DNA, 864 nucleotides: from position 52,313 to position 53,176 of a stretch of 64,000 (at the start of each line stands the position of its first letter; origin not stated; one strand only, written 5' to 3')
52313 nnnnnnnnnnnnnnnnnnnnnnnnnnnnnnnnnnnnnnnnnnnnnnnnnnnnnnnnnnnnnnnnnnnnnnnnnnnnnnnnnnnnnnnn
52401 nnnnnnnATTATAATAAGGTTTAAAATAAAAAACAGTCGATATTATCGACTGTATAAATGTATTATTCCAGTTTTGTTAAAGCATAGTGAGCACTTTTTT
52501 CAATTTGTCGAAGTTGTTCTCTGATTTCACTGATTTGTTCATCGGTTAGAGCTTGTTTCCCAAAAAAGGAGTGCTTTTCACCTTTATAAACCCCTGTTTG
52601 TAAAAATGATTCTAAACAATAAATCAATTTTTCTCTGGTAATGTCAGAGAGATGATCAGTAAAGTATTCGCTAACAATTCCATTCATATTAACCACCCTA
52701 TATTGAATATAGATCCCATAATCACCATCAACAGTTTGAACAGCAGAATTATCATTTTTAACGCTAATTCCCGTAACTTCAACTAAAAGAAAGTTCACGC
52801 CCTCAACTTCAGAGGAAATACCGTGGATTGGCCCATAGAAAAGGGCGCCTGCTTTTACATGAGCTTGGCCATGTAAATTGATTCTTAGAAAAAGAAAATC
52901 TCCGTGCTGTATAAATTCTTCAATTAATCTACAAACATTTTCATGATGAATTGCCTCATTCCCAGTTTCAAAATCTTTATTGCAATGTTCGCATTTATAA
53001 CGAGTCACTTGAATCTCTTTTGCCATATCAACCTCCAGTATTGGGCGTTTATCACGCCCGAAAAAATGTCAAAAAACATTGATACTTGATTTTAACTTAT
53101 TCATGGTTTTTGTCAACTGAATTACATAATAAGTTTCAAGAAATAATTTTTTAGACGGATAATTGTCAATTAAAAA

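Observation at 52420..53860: Second C2HC zinc-finger paralog pair with homogenised promoter/5'UTR and a perfect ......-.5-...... palindrome between promoter and SD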

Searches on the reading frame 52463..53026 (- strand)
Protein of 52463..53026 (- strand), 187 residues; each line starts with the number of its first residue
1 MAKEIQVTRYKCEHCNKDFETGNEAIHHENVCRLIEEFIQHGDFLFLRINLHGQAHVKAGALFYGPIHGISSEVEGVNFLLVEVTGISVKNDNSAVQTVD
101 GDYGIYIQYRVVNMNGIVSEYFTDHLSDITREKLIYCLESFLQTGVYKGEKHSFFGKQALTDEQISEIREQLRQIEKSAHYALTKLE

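Call 7: search_protein_families(library=pfam, proteins=[window:52463-53026:-], max_evalue=1)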
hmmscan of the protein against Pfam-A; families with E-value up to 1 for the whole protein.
window:52463-53026:- (187 aa): 7 families
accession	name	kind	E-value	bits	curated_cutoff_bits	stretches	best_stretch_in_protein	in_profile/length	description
PF23447.1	DUF7128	-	0.0024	18.2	25.7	1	7-32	10-35/44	Domain of unknown function (DUF7128)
PF09147.15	CarA_N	-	0.0052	17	21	1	64-155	65-151/199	Carbapenam-3-carboxylate synthase, N-terminal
PF13034.12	DUF3895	-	0.028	15.1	25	1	10-48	30-67/77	Protein of unknown function (DUF3895)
PF12171.14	zf-C2H2_jaz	-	0.048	14.3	22.6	1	10-29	2-21/27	Zinc-finger double-stranded RNA-binding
PF22747.2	Zn_ribbon_DUF2089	-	0.079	13.5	27.6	1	3-16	6-19/32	DUF2089 zinc ribbon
PF13465.12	zf-H2C2_2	-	0.082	13.8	40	1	1-21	6-26/26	Zinc-finger double domain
PF13894.12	zf-C2H2_4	-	0.12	13.6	27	1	10-29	1-20/24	C2H2-type zinc finger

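Call 13: find_homologous_proteins(query=window:52463-53026:-, max_evalue=0.01)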
Query window:52463-53026:- (187 aa): 2 proteins with E <= 0.01 among 51 candidates.
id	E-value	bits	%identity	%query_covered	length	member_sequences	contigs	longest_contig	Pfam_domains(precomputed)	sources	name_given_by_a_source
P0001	4.1e-120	416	100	100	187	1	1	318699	-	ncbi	-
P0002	1.1e-107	375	90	100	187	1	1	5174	-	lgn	-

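Call 14: find_encoding_contigs(protein=P0002, flank=5000)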
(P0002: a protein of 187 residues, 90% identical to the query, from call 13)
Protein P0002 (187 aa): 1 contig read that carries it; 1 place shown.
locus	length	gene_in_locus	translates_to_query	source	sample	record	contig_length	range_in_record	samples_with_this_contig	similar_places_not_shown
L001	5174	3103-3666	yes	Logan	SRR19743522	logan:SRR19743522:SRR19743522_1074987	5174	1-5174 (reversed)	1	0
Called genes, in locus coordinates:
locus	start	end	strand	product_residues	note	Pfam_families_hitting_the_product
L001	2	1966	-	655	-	?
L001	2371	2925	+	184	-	-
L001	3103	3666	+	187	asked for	-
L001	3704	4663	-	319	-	PF00438:S-AdoMet_synt_N, PF02772:S-AdoMet_synt_M, PF02773:S-AdoMet_synt_C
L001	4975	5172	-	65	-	?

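Call 15: find_encoding_contigs(protein=P0001, flank=3000, max_places=2)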
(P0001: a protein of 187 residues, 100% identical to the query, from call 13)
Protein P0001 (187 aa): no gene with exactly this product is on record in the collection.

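Call 25: search_protein_families(library=phrogs, proteins=[window:52463-53026:-], max_evalue=0.1)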
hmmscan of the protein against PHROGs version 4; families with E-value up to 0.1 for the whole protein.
window:52463-53026:- (187 aa): 4 families
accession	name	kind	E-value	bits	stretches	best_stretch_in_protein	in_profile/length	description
phrog_10675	-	unknown function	0.021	16.1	0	3-40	25-63/98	-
phrog_5749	-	integration and excision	0.046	13.2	1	4-40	70-107/421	transposase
phrog_16725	-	unknown function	0.059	14.8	1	7-36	5-34/75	-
phrog_11058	-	unknown function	0.085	13.2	0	2-31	6-35/239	-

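Call 26: search_protein_families(library=padloc, proteins=[window:52463-53026:-], max_evalue=0.1)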
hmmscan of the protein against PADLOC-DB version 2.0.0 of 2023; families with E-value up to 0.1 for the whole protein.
window:52463-53026:- (187 aa): 0 families

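Call 27: search_solved_structures(query=A2, max_evalue=1)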
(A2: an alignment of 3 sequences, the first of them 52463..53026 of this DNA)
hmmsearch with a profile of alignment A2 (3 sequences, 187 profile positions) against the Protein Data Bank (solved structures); distinct sequences matched with E-value up to 1: 2.
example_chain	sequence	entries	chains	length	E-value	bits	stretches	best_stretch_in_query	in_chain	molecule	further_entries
1bbo_A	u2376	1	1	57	0.4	13.6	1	6-28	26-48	HUMAN ENHANCER-BINDING PROTEIN MBP-1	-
1u9d_A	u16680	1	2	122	0.48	13.3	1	139-176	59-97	hypothetical protein VC0714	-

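Call 32: search_protein_representatives(alignment_id=A2)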
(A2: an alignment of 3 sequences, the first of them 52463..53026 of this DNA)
Query: 3 sequences, 187 profile positions. Proteins with E-value up to 0.001 (for the whole library): 12; up to 1e-10: 4; up to 1e-30: 3. The best 12 are listed.
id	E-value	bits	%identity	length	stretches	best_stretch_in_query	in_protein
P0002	1.7e-105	367.0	-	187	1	1-187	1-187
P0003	7.6e-94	329.0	-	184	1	1-187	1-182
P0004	6.6e-43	162.9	-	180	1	1-186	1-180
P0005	2.0e-15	73.3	-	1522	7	4-34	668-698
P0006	1.9e-08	50.6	-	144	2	7-33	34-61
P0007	4.9e-08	49.2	-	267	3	6-31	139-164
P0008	4.3e-07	46.1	-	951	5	5-33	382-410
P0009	3.1e-06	43.3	-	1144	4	8-33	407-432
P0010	8.3e-06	42.0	-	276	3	9-32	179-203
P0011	3.0e-05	40.1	-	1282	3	126-167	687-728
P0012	3.2e-04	36.8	-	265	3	4-31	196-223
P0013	4.5e-04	36.3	-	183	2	10-41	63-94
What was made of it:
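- Tried and rejected: An exhaustive HMMER search of 1.84 billion representatives gave only three full-length clusters (call 32).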

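Call 34: find_encoding_contigs(protein=P0004, flank=6000)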
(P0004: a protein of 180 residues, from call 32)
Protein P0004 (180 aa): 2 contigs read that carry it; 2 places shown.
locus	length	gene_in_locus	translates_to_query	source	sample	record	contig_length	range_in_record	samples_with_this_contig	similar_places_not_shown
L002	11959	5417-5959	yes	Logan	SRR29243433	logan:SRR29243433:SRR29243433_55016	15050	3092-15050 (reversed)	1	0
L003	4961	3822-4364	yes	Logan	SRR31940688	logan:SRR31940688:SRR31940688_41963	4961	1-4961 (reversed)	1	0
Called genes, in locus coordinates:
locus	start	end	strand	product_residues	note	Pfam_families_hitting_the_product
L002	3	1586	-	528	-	?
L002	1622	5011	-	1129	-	PF04563:RNA_pol_Rpb2_1, PF04561:RNA_pol_Rpb2_2, PF04565:RNA_pol_Rpb2_3, PF10385:RNA_pol_Rpb2_45, PF00562:RNA_pol_Rpb2_6, PF04560:RNA_pol_Rpb2_7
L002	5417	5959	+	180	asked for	-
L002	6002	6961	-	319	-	PF00438:S-AdoMet_synt_N, PF02772:S-AdoMet_synt_M, PF02773:S-AdoMet_synt_C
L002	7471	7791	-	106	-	-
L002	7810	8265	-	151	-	PF03891:DUF333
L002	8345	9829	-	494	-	PF08014:MATCAP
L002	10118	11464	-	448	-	PF08245:Mur_ligase_M, PF02875:Mur_ligase_C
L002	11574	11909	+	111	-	PF02033:RBFA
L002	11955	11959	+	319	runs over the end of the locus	PF01368:DHH, PF02272:DHHA1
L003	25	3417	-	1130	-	PF04563:RNA_pol_Rpb2_1, PF04561:RNA_pol_Rpb2_2, PF04565:RNA_pol_Rpb2_3, PF10385:RNA_pol_Rpb2_45, PF00562:RNA_pol_Rpb2_6, PF04560:RNA_pol_Rpb2_7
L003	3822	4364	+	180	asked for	-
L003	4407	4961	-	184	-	?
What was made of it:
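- Closest known: Tudor/SH3-like RNA-polymerase-binding domains. Same: The gene always lies next to rpoB (calls 14, 34).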

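Call 47: predict_structure(alignment_id=A4)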
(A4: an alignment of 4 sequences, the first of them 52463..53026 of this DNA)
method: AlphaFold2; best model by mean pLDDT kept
length: 187 residues; sequences in the alignment: 4
mean_pLDDT: 74.7   pTM: 0.71
mean pLDDT of the five models: 74.7, 72.6, 70.0, 69.8, 64.1
residues with pLDDT >= 90: 14; 70-90: 114; 50-70: 42; < 50: 17
segments of 3 or more residues with pLDDT < 50: 1-4, 93-99, 185-187
pLDDT, mean of each block of 10 residues (from residue 1): 52 78 80 88 85 63 80 68 85 49 79 61 71 88 87 86 87 74 49
secondary structure, 60 per line:
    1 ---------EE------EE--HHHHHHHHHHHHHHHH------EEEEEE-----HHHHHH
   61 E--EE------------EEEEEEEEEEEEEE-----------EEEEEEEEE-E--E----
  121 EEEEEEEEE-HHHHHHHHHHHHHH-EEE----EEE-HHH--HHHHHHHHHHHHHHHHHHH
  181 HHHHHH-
elements in order: H22-37 E44-49 H55-60 E78-91 E103-111 E121-129 H131-144 E146-148 E153-155 H162-186
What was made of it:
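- On Classical C2H2-type zinc finger: The AF2 model has strands at 10-11 and 18-19 and a helix at 22-37, with block pLDDT 78-88 (call 47).
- The proteins carry a C2H2-type finger (calls 7, 47) and a long C-terminal helix that could mediate dimerisation (call 47).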

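Call 59: search_protein_families(library=pfam, proteins=[P0005, P0006, P0007, P0008, P0009, P0010, P0012, P0013], max_evalue=0.01)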
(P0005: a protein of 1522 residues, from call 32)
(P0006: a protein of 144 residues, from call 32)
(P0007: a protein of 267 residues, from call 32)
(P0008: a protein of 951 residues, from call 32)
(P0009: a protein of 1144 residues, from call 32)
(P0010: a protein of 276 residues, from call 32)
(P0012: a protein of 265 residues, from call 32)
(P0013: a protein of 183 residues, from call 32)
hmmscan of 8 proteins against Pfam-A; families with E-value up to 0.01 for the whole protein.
P0005 (1522 aa): 5 families
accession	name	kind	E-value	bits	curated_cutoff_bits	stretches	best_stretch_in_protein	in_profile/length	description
PF23447.1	DUF7128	-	2.8e-09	37.2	25.7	0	617-643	12-38/44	Domain of unknown function (DUF7128)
PF13465.12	zf-H2C2_2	-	0.0016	19.1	40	0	735-748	12-25/26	Zinc-finger double domain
PF00096.32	zf-C2H2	-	0.0051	17.6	25.2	0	551-568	2-19/23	Zinc finger, C2H2 type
PF13912.12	zf-C2H2_6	-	0.0052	17.2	25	0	414-426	3-15/27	C2H2-type zinc finger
PF02892.21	zf-BED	-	0.0095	16.4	20.6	0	545-560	12-27/44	BED zinc finger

P0006 (144 aa): 6 families
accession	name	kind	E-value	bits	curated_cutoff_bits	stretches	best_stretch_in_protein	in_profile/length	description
PF23447.1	DUF7128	-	1.1e-05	25.7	25.7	0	95-119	9-33/44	Domain of unknown function (DUF7128)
PF13465.12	zf-H2C2_2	-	0.00075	20.2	40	0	34-48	12-26/26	Zinc-finger double domain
PF00096.32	zf-C2H2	-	0.0013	19.5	25.2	0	37-55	1-19/23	Zinc finger, C2H2 type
PF02748.20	PyrI_C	-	0.0046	17.2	23.4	0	36-49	33-46/48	Aspartate carbamoyltransferase regulatory chain, metal binding domain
PF13894.12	zf-C2H2_4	-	0.0055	17.8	27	0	37-55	1-19/24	C2H2-type zinc finger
PF14353.12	CpXC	-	0.007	16.8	25.4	0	93-118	32-57/121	CpXC protein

P0007 (267 aa): 9 families
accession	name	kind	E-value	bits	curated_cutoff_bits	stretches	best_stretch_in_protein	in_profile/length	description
PF00098.28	zf-CCHC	-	7.1e-09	35.8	20.8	2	104-119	3-18/18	Zinc knuckle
PF14787.11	zf-CCHC_5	-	9.3e-08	32.1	27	2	241-265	3-27/36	GAG-polyprotein viral zinc-finger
PF13696.11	zf-CCHC_2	-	1.6e-06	28.2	27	1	103-117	5-19/21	Zinc knuckle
PF12171.14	zf-C2H2_jaz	-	2.1e-05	25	22.6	0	176-196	2-22/27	Zinc-finger double-stranded RNA-binding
PF01541.30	GIY-YIG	-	3.6e-05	24.4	22.6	1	5-59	4-60/78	GIY-YIG catalytic domain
PF00096.32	zf-C2H2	-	0.00022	21.9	25.2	0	176-196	1-21/23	Zinc finger, C2H2 type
PF13912.12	zf-C2H2_6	-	0.00056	20.3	25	0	175-189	1-15/27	C2H2-type zinc finger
PF02977.21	CarbpepA_inh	-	0.0015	18.7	25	0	165-193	11-39/46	Carboxypeptidase A inhibitor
PF13894.12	zf-C2H2_4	-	0.002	19.1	27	0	206-228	1-23/24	C2H2-type zinc finger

P0008 (951 aa): 2 families
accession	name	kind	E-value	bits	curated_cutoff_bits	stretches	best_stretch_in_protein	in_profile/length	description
PF23447.1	DUF7128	-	2.7e-15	56.4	25.7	1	11-37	13-38/44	Domain of unknown function (DUF7128)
PF10537.14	WAC_Acf1_DNA_bd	-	6.8e-05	23.7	25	0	381-410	21-53/101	ATP-utilising chromatin assembly and remodelling N-terminal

P0009 (1144 aa): 3 families
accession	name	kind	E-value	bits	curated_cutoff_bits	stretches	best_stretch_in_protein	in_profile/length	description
PF23447.1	DUF7128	-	0.0004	20.7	25.7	0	202-225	13-36/44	Domain of unknown function (DUF7128)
PF13912.12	zf-C2H2_6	-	0.00093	19.6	25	0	353-366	3-16/27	C2H2-type zinc finger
PF10537.14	WAC_Acf1_DNA_bd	-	0.0013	19.6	25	0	255-287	24-56/101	ATP-utilising chromatin assembly and remodelling N-terminal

P0010 (276 aa): 4 families
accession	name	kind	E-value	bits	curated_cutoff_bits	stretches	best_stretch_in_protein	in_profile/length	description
PF01541.30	GIY-YIG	-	2e-06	28.5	22.6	1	5-65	4-65/78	GIY-YIG catalytic domain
PF12171.14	zf-C2H2_jaz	-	0.00061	20.3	22.6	0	180-193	2-15/27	Zinc-finger double-stranded RNA-binding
PF02892.21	zf-BED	-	0.0017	18.8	20.6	0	166-195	3-32/44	BED zinc finger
PF13912.12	zf-C2H2_6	-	0.0083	16.5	25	1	180-193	2-15/27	C2H2-type zinc finger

P0012 (265 aa): 4 families
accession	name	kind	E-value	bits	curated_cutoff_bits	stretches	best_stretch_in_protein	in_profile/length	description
PF01541.30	GIY-YIG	-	3e-07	31.1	22.6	1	5-46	3-47/78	GIY-YIG catalytic domain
PF14787.11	zf-CCHC_5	-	3.7e-07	30.2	27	1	238-264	3-29/36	GAG-polyprotein viral zinc-finger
PF13912.12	zf-C2H2_6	-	0.00045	20.6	25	0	202-215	2-15/27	C2H2-type zinc finger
PF17772.7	zf-MYST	-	0.0073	16.4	28.8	1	130-159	26-55/55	MYST family zinc finger domain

P0013 (183 aa): 8 families
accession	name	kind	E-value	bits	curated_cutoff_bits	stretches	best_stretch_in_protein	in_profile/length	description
PF02892.21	zf-BED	-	8.5e-05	22.9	20.6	0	60-75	14-29/44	BED zinc finger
PF02748.20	PyrI_C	-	8.6e-05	22.7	23.4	0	6-36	16-46/48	Aspartate carbamoyltransferase regulatory chain, metal binding domain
PF13912.12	zf-C2H2_6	-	0.00023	21.5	25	0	65-74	4-13/27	C2H2-type zinc finger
PF23447.1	DUF7128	-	0.00047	20.4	25.7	0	63-86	13-36/44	Domain of unknown function (DUF7128)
PF24661.1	DUF7649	-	0.0014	19.2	27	1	140-180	32-70/85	Domain of unknown function (DUF7649)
PF12171.14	zf-C2H2_jaz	-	0.0018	18.8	22.6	0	24-42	2-20/27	Zinc-finger double-stranded RNA-binding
PF13894.12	zf-C2H2_4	-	0.0022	19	27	0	64-77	2-15/24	C2H2-type zinc finger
PF17772.7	zf-MYST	-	0.0047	17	28.8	0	60-85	30-55/55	MYST family zinc finger domain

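Call 60: fold_search(model_id=the predicted structure, library=viral)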
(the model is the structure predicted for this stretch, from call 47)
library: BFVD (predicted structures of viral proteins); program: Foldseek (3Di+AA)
matches with E <= 10: 947; with E <= 0.001: 0
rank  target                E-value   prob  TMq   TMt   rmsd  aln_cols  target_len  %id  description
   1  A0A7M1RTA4            8.7e-03  0.99  0.32  0.32  11.1       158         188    9  Uncharacterized protein [uncultured phage cr109_1]
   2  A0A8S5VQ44            3.4e-02  0.96  0.29  0.31  12.9       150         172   12  (no name in the UniProt tables at hand)
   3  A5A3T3                8.4e-02  0.89  0.24  0.17   4.4        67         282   16  (no name in the UniProt tables at hand)
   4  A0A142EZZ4            8.4e-02  0.69  0.23  0.32  10.5       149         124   13  (no name in the UniProt tables at hand)
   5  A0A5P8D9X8            1.6e-01  0.21  0.18  0.31  11.8       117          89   13  Uncharacterized protein [Gordonia phage CherryonLim]
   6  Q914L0                1.8e-01  0.20  0.19  0.26   7.8       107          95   16  Uncharacterized protein 20 [Sulfolobus islandicus filamentous virus (isolate Iceland/Hveragerdi)]
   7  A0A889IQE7            1.8e-01  0.18  0.16  0.25  11.1        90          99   13  Uncharacterized protein [Burkholderia phage BCSR52]
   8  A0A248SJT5            2.1e-01  0.15  0.17  0.15  17.2       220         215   15  (no name in the UniProt tables at hand)
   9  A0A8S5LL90            2.2e-01  0.99  0.19  0.23   5.1        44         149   36  Zinc finger domain protein [Siphoviridae sp. ctKcB20]
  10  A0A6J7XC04            2.2e-01  0.41  0.22  0.21  15.9       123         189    8  Uncharacterized protein [uncultured Caudovirales phage]
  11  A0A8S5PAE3            2.3e-01  0.09  0.19  0.16  23.4       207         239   12  Uncharacterized protein [Siphoviridae sp. ctmpG14]
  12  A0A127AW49            2.5e-01  0.47  0.16  0.20   3.7        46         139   22  Sheath initiation protein [Bacillus phage SP-15]
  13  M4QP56                2.5e-01  0.21  0.23  0.23  13.1       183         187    6  Uncharacterized protein [Loktanella phage pCB2051-A]
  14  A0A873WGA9            2.8e-01  0.90  0.19  0.25   2.8        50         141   16  Baseplate wedge subunit [Synechococcus phage S-H38]
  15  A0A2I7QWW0            3.3e-01  0.13  0.20  0.21  18.3       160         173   14  (no name in the UniProt tables at hand)
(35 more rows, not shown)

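Call 70: find_homologous_proteins(query=A4, max_evalue=0.001)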
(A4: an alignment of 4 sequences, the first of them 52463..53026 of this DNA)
Query A4 (4 sequences) (187 aa, profile of the alignment): 4 proteins with E <= 0.001 among 1122 candidates.
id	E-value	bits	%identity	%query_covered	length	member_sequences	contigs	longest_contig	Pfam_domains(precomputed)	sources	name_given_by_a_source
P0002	1.1e-93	330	90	100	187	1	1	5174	-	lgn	-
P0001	7.3e-93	328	100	100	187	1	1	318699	-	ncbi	-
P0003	5.1e-86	305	32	99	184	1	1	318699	-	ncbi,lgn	-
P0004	7.4e-86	305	45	99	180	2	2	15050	-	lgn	-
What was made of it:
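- The family is extremely restricted (calls 13, 32, 70).
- Tried and rejected: The word-indexed search gave four 90% clusters (calls 13, 70).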

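Call 71: fold_search(model_id=the predicted structure, library=pdb)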
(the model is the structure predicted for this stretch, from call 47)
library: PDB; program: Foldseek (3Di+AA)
matches with E <= 10: 486; with E <= 0.001: 0
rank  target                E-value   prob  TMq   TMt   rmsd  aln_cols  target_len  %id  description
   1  8s9i_A                6.1e-02  0.51  0.24  0.12  11.9       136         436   15  Crystal structure of the gp32 C-terminal peptide/Dda/dT8 (released 2023-06-28)
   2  8g5y_5A               1.4e-01  0.57  0.19  0.24  10.2        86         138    7  mRNA decoding in human is kinetically and structurally distinct from bacteria (IC state) (released 2023-04-19)
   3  8h1r_B                3.3e-01  0.33  0.23  0.25   8.3       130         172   15  Crystal structure of LptDE-YifL complex (released 2023-10-25)
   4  3er0_A                3.7e-01  0.41  0.19  0.23   9.6        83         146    5  Crystal structure of the full length eIF5A from Saccharomyces cerevisiae (released 2008-12-02)
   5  1iz6_C                4.0e-01  0.30  0.18  0.23   9.7        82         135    8  Crystal Structure of Translation Initiation Factor 5A from Pyrococcus Horikoshii (released 2003-01-28)
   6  5iy6_B                4.2e-01  0.18  0.23  0.05   8.4       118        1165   10  Human holo-PIC in the closed state (released 2016-05-18)
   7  8hql_E                5.9e-01  0.08  0.15  0.20  14.9       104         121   12  Crystal structure of mouse SNX25 PX domain (released 2023-12-20)
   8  2n8x_MODEL_1_A        6.2e-01  0.21  0.24  0.26   8.9       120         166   17  Solution structure of LptE from Pseudomonas Aerigunosa (released 2016-05-25)
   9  2eif                  6.2e-01  0.13  0.16  0.21  10.2        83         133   17  Eukaryotic translation initiation factor 5A from Methanococcus jannaschii (released 1999-10-12)
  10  5hy6                  7.0e-01  0.25  0.18  0.22   7.6        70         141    7  Spodoptera frugiperda eukaryotic translation initiation factor EIF5A (released 2016-02-10)
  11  2a84                  7.4e-01  0.69  0.19  0.13   4.4        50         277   10  Crystal structure of A Pantothenate synthetase complexed with ATP (released 2006-02-21)
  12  4l8h_B                7.4e-01  0.10  0.18  0.24  12.2       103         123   12  Bacteriophage Qbeta coat protein in complex with RNA operator hairpin (released 2013-10-02)
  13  3imc_A                7.8e-01  0.72  0.18  0.12   4.0        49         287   10  Crystal Structure of Mycobacterium Tuberculosis Pantothenate Synthetase at 1.6 Ang resolution in complex with fragment (released 2009-10-13)
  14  3ime_B                7.8e-01  0.69  0.18  0.13   4.4        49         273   10  Crystal Structure of Mycobacterium Tuberculosis Pantothenate Synthetase at 2.40 Ang resolution in complex with fragmen (released 2009-10-13)
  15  8t2x_eI               7.8e-01  0.23  0.18  0.21  10.0        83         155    5  Hypomethylated yeast 80S bound with cycloheximide, P-site tRNA, A-site tRNA, messenger RNA and eIF5A, PRE (released 2024-12-11)
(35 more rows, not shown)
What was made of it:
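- On RNAP-binding Tudor domain (CarD/PcrA type): Foldseek gives nothing (call 71).
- Closest known: Tudor/SH3-like RNA-polymerase-binding domains. Different: Foldseek finds nothing (call 71).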
